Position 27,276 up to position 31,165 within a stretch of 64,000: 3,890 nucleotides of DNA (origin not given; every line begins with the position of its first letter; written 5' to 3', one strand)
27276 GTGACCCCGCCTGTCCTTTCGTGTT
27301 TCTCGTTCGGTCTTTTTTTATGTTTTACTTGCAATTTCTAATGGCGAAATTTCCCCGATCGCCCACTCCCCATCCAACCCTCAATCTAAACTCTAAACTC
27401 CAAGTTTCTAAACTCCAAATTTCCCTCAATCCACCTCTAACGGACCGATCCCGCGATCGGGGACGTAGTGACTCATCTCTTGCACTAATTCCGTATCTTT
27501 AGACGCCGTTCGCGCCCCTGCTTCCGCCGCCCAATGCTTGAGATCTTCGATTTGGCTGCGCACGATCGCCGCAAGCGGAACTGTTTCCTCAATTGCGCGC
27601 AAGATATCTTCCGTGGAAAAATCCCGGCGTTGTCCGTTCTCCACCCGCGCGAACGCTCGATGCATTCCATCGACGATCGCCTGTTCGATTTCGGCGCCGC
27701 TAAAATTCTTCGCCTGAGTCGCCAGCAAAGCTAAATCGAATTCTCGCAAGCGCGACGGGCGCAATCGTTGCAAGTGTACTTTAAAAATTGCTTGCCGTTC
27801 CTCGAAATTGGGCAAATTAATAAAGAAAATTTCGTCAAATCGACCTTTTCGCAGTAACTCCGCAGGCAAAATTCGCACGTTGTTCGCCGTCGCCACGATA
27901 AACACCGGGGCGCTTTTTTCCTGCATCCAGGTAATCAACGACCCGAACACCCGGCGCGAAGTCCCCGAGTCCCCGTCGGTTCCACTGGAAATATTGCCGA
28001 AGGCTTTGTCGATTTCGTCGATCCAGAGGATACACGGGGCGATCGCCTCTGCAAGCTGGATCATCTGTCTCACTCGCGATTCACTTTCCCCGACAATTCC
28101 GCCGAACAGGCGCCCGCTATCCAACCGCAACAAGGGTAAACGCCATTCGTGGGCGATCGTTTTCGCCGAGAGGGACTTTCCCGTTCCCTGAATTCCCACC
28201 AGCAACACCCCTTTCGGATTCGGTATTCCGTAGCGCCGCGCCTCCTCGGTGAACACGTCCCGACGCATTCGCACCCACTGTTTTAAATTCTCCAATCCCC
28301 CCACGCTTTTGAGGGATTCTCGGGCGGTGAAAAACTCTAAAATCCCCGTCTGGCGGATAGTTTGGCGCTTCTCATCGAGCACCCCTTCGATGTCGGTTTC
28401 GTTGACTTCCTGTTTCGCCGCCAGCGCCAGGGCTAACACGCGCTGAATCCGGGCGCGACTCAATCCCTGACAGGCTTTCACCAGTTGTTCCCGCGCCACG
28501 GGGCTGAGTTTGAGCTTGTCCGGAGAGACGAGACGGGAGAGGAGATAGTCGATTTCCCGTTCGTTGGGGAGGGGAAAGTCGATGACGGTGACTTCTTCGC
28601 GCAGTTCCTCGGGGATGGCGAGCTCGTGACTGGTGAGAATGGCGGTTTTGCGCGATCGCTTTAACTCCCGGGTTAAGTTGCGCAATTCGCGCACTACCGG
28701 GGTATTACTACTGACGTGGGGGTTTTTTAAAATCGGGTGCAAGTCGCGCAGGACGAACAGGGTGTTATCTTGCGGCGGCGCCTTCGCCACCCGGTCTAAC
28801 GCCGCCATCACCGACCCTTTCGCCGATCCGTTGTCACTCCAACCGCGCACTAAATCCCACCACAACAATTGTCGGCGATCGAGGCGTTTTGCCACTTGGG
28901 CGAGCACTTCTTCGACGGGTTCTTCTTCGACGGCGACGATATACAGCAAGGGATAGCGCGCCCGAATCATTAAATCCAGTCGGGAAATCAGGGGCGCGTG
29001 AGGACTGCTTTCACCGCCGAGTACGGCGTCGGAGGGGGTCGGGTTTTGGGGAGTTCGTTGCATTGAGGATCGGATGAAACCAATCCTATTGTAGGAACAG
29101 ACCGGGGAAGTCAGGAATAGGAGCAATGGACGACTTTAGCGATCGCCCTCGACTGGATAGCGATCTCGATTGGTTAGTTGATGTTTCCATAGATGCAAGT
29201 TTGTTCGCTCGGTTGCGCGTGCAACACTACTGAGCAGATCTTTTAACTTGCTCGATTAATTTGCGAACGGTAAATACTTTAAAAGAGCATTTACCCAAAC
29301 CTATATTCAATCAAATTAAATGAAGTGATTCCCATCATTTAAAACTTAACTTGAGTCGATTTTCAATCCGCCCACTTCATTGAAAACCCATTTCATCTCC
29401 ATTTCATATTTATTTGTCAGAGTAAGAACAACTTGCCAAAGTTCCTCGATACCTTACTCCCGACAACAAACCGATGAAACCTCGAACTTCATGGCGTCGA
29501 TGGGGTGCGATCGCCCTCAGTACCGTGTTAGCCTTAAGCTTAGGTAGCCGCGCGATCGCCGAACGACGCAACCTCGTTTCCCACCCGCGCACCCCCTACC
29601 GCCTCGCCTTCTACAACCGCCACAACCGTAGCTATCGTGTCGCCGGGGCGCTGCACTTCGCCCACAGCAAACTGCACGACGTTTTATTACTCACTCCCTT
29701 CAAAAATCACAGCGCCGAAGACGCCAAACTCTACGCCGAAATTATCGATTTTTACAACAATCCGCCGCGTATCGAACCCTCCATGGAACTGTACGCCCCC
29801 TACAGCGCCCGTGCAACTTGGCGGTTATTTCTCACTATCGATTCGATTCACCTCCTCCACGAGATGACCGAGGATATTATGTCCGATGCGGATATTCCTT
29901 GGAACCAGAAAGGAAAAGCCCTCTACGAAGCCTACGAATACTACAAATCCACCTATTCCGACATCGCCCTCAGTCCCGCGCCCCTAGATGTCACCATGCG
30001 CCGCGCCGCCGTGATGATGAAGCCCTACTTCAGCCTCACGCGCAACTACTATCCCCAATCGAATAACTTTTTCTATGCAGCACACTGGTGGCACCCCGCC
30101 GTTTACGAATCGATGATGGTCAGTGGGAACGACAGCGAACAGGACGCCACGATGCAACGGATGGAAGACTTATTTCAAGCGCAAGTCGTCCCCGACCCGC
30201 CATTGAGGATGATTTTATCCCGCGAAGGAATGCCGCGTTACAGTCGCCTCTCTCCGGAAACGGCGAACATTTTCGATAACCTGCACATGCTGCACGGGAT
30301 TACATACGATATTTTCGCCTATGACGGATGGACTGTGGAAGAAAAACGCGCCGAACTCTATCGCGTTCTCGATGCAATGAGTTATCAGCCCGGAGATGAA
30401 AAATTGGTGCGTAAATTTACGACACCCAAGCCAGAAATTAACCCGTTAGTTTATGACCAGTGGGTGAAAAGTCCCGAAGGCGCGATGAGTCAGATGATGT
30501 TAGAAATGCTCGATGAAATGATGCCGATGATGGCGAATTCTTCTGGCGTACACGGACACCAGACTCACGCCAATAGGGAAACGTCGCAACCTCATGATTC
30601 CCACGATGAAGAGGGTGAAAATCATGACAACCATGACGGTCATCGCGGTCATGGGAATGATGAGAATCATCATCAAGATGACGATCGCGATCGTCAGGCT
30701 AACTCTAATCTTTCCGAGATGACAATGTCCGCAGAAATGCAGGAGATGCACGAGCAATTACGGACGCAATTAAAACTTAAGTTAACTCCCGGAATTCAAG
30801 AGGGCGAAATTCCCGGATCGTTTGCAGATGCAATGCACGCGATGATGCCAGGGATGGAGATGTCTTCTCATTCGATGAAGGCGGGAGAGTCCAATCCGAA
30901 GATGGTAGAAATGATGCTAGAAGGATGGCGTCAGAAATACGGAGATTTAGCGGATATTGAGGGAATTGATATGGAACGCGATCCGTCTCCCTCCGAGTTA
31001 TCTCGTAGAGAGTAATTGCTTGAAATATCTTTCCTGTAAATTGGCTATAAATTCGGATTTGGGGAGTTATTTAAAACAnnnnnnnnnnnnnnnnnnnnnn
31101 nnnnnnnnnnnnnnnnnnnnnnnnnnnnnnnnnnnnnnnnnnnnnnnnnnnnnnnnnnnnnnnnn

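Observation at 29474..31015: Secreted protein with unrecognised ~330-aa domain and a His-rich plus Met-rich tail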

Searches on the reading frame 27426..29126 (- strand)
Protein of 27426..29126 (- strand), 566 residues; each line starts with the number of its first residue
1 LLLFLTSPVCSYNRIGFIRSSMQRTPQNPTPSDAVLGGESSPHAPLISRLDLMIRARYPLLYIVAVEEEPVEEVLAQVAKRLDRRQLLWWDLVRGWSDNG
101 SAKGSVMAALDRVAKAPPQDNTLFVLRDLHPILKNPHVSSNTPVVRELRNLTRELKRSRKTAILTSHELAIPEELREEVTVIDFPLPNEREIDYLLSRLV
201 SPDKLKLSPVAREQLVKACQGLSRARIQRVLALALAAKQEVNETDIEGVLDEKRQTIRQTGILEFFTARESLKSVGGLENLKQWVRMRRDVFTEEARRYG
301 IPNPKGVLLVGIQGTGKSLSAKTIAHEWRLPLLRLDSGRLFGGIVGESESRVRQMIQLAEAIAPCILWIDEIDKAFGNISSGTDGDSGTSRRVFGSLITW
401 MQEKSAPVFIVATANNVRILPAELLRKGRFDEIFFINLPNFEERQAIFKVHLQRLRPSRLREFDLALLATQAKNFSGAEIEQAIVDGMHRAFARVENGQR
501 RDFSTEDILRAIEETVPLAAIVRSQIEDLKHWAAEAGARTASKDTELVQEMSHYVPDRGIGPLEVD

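Call 3: search_protein_families(library=pfam, proteins=[window:27426-29126:-], max_evalue=0.1)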
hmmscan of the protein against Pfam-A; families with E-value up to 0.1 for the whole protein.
window:27426-29126:- (566 aa): 8 families
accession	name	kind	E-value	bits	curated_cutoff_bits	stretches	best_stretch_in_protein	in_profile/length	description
PF00004.35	AAA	-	9.7e-32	110.6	21.2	1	307-437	1-130/131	ATPase family associated with various cellular activities (AAA)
PF17862.7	AAA_lid_3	-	0.00031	20.7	27.2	1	463-498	2-37/45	AAA+ lid domain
PF13401.12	AAA_22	-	0.0029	18.4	27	0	307-326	8-27/130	AAA domain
PF05729.18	NACHT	-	0.0067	16.7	26.7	0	307-330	3-26/167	NACHT domain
PF06745.19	ATPase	-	0.019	14.8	26.6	0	299-322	14-37/231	KaiC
PF13191.12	AAA_16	-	0.043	14.8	32.6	0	297-329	17-49/167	AAA ATPase domain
PF07728.20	AAA_5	-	0.066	13.7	22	0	306-375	1-78/139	AAA domain (dynein-related subfamily)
PF05673.19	DUF815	-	0.094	12.3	23.8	0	302-335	51-84/249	Protein of unknown function (DUF815)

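Call 4: search_protein_families(library=ncbifam, proteins=[window:27426-29126:-], max_evalue=0.1)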
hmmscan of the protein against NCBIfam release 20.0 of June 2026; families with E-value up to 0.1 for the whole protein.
window:27426-29126:- (566 aa): 17 families
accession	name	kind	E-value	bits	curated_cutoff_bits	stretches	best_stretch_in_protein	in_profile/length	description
NF003069.1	PRK03992.1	subfamily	6.2e-35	121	500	1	271-513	129-370/379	proteasome-activating nucleotidase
TIGR01242.2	TIGR01242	subfamily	3e-34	118.6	500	1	270-514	111-354/362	proteasome-activating nucleotidase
TIGR01241.2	FtsH_fam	equivalog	6.6e-33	114.3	600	1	273-484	162-375/598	ATP-dependent zinc metalloprotease FtsH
TIGR01243.1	CDC48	subfamily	3.3e-32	111.7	802.65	1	273-491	453-672/733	CDC48 family AAA ATPase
NF008004.0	PRK10733.1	equivalog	7.2e-29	100.2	1008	1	281-486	160-367/644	ATP-dependent zinc metalloprotease FtsH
NF047747.1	PrtsmActNtasePan2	equivalog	1.6e-27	96.8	700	1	294-513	175-390/397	proteasome-activating nucleotidase Pan2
NF047748.1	PrtsmActNtasePan1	equivalog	1.5e-26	93.4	750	1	274-489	149-368/405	proteasome-activating nucleotidase Pan1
NF042959.1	IteA_antiphage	equivalog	3.6e-23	82.3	510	1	296-534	117-348/367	anti-phage ATPase IteA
NF041006.2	cell_div_CdvC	equivalog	3.7e-19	68.9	650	1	272-517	102-351/370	cell division protein CdvC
TIGR03689.1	pup_AAA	equivalog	1.9e-12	46.7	504.75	1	294-489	206-411/512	proteasome ATPase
NF003229.0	PRK04195.1-5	equivalog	8.5e-06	24.7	280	1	301-416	40-144/413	replication factor C large subunit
NF003745.1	PRK05342.1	equivalog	5.8e-05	22.1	359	1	307-375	112-186/418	ATP-dependent Clp protease ATP-binding subunit ClpX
TIGR00382.1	clpX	equivalog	0.00021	20.5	370.75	1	306-375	119-194/414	ATP-dependent protease ATP-binding subunit ClpX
TIGR01128.2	holA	equivalog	0.0049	16.3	80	1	175-252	115-193/316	DNA polymerase III subunit delta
TIGR03345.1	VI_ClpV1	equivalog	0.011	14.1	884.95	0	332-380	246-297/852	type VI secretion system ATPase TssH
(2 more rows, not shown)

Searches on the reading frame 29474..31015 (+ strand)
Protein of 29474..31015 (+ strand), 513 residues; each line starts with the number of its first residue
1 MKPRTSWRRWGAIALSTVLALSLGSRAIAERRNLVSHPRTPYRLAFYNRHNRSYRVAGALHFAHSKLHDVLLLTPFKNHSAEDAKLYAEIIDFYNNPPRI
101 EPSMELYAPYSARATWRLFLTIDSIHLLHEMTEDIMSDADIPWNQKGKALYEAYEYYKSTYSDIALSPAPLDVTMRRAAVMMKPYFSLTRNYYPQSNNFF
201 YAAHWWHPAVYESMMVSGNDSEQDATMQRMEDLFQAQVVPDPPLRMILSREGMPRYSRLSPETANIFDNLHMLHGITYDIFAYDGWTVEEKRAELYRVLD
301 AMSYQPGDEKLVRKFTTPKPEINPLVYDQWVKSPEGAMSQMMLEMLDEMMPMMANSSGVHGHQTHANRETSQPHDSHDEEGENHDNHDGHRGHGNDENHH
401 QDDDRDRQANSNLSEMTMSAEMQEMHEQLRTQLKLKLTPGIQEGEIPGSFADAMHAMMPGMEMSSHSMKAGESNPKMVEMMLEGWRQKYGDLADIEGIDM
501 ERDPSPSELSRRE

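Call 3: search_protein_families(library=pfam, proteins=[window:29474-31015:+], max_evalue=0.1)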
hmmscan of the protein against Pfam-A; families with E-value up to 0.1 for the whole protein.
window:29474-31015:+ (513 aa): 0 families

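Call 4: search_protein_families(library=ncbifam, proteins=[window:29474-31015:+], max_evalue=0.1)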
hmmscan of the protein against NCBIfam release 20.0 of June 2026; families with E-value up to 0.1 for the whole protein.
window:29474-31015:+ (513 aa): 1 family
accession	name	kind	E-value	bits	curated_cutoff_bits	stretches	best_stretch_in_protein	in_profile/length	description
NF040487.1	T3SS_CigR_fam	subfamily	0.056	13.8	78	0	371-442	19-88/148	anti-virulence regulator CigR family protein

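Call 5: search_solved_structures(query=window:29474-31015:+, max_evalue=10, show_alignments=2)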
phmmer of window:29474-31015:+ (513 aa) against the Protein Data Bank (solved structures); distinct sequences matched with E-value up to 10: 0.

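Call 93: search_dna_similar(query=window:29474-31015:+, collection=plasmids, mode=protein, max_rows=15)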
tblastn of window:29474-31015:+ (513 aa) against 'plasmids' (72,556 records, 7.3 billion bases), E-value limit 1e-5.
Records with a match: 3; places in all: 3; records where one place covers at least 80% of the query: 1.
Best place of each record, by identity: <60% 3.
By first word of the organism name: Methylobacterium 2; Gemmatirosa 1.
By predicted mobility (MOB-suite, as given by PLSDB): mobilizable 2; non-mobilizable 1.
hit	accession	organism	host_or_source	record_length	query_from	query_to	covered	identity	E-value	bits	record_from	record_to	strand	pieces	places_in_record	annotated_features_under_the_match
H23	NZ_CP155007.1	Methylobacterium fujisawaense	concrete cylinder weathered outdoors on ...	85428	4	505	83%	47.1%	9e-100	395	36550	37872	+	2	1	hypothetical protein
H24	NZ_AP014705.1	Methylobacterium aquaticum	-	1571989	30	505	79%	49.8%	3e-102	400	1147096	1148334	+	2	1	none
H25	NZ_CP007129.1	Gemmatirosa kalamazoonensis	-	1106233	39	295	50%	26.3%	1e-14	85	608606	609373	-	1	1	record has no annotation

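Call 94: get_annotated_region(hit=H23, flank=10000)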
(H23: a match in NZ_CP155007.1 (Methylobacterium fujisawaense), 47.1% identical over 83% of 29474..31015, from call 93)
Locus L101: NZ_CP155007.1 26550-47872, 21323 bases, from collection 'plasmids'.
description: Methylobacterium fujisawaense strain C14 plasmid unnamed8, complete sequence
organism: Methylobacterium fujisawaense (NCBI taxid 107400)
taxonomy: Bacteria; Pseudomonadota; Alphaproteobacteria; Hyphomicrobiales; Methylobacteriaceae; Methylobacterium; Methylobacterium fujisawaense
host: -; source: concrete cylinder weathered outdoors on green roof; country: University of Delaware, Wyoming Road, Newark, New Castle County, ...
typing (MOB-suite, as given by PLSDB): mobilizable; relaxase MOBF
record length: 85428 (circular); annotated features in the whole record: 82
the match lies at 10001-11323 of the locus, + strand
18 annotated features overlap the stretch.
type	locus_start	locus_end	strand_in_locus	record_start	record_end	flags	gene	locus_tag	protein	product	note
CDS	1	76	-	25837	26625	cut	istB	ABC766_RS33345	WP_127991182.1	IS21-like element helper ATPase IstB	-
CDS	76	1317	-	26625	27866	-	istA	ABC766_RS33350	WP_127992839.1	IS21 family transposase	-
CDS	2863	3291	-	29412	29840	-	-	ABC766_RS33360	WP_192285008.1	hypothetical protein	-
CDS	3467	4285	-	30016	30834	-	-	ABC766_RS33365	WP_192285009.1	helix-turn-helix domain-containing protein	-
CDS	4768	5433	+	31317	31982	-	-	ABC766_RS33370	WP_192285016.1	ParA family protein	-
CDS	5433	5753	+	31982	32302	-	-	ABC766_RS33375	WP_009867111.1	ribbon-helix-helix domain-containing protein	-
CDS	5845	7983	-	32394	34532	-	-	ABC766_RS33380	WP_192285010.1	carbohydrate porin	GO:0008643 - carbohydrate transport [Evidence IEA]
CDS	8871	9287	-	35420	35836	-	-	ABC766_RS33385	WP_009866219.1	hypothetical protein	-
CDS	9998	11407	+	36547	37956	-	-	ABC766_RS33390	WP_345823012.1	hypothetical protein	-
CDS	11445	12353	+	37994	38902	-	-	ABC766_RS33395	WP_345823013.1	hypothetical protein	-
CDS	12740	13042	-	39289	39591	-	-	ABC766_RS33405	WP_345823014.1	hypothetical protein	-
CDS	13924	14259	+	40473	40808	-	-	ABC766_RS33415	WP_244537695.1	NADH-quinone oxidoreductase subunit A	-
CDS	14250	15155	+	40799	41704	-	-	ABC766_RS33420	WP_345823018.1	complex I subunit 1 family protein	-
CDS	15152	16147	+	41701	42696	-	-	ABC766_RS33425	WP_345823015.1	NADH-quinone oxidoreductase subunit J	-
CDS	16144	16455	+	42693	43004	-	nuoK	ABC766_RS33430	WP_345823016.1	NADH-quinone oxidoreductase subunit NuoK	GO:0042773 - ATP synthesis coupled electron transport [Evidence IEA]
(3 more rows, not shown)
